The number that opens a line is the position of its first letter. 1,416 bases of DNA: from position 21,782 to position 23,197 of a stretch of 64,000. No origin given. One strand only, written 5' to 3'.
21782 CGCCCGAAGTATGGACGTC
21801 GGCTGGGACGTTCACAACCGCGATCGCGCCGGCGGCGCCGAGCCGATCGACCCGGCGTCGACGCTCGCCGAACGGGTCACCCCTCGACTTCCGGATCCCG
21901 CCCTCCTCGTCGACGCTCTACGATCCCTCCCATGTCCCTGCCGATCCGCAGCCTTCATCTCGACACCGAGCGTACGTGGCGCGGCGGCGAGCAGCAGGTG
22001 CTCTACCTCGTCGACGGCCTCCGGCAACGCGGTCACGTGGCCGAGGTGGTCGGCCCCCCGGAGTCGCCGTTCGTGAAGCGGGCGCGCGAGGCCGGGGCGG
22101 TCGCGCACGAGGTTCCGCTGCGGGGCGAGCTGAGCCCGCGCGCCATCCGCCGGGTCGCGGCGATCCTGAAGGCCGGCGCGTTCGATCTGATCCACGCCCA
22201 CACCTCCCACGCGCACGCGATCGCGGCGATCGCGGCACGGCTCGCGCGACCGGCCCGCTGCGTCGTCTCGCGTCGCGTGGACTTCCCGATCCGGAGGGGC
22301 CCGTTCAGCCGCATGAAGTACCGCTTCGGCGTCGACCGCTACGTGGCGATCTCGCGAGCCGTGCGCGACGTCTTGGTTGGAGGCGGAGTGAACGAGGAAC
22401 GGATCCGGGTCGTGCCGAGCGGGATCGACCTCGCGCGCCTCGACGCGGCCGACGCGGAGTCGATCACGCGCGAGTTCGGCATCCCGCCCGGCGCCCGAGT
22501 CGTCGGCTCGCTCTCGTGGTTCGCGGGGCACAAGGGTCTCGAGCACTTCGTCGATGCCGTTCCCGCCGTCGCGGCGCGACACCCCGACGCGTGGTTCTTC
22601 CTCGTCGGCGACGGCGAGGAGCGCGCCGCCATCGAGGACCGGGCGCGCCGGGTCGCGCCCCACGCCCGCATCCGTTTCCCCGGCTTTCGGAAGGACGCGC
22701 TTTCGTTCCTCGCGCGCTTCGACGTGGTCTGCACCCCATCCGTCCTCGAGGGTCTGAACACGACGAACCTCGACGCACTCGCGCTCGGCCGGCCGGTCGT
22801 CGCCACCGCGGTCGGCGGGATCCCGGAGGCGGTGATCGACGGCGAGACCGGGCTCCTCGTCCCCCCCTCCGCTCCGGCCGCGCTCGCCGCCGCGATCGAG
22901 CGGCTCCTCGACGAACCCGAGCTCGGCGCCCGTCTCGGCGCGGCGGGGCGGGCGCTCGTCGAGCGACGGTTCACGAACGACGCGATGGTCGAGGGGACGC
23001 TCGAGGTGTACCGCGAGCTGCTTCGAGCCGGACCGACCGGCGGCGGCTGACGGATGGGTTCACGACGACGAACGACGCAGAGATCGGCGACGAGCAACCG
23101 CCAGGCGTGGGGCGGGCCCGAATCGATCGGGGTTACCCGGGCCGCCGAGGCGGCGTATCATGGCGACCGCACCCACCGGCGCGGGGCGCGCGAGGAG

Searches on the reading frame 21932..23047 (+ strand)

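Call 90: search_protein_families(library=pfam, proteins=[window:21932-23047:+], max_evalue=0.00001)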
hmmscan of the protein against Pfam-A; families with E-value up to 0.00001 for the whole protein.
window:21932-23047:+ (372 aa): 5 families
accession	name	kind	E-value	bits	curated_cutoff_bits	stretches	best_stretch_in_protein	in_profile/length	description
PF13692.12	Glyco_trans_1_4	-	1.1e-33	117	27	1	191-327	7-141/142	Glycosyl transferases group 1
PF00534.26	Glycos_transf_1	-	1.6e-32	112.8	26.4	1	176-340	3-170/172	Glycosyl transferases group 1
PF13439.12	Glyco_transf_4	-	7e-24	85.2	28.5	1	17-169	2-170/170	Glycosyltransferase Family 4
PF13579.12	Glyco_trans_4_4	-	2.2e-16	61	29.7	1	18-164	2-158/158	Glycosyl transferase 4-like domain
PF13524.12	Glyco_trans_1_2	-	8.2e-07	29.5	25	1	254-354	38-140/144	Glycosyl transferase-like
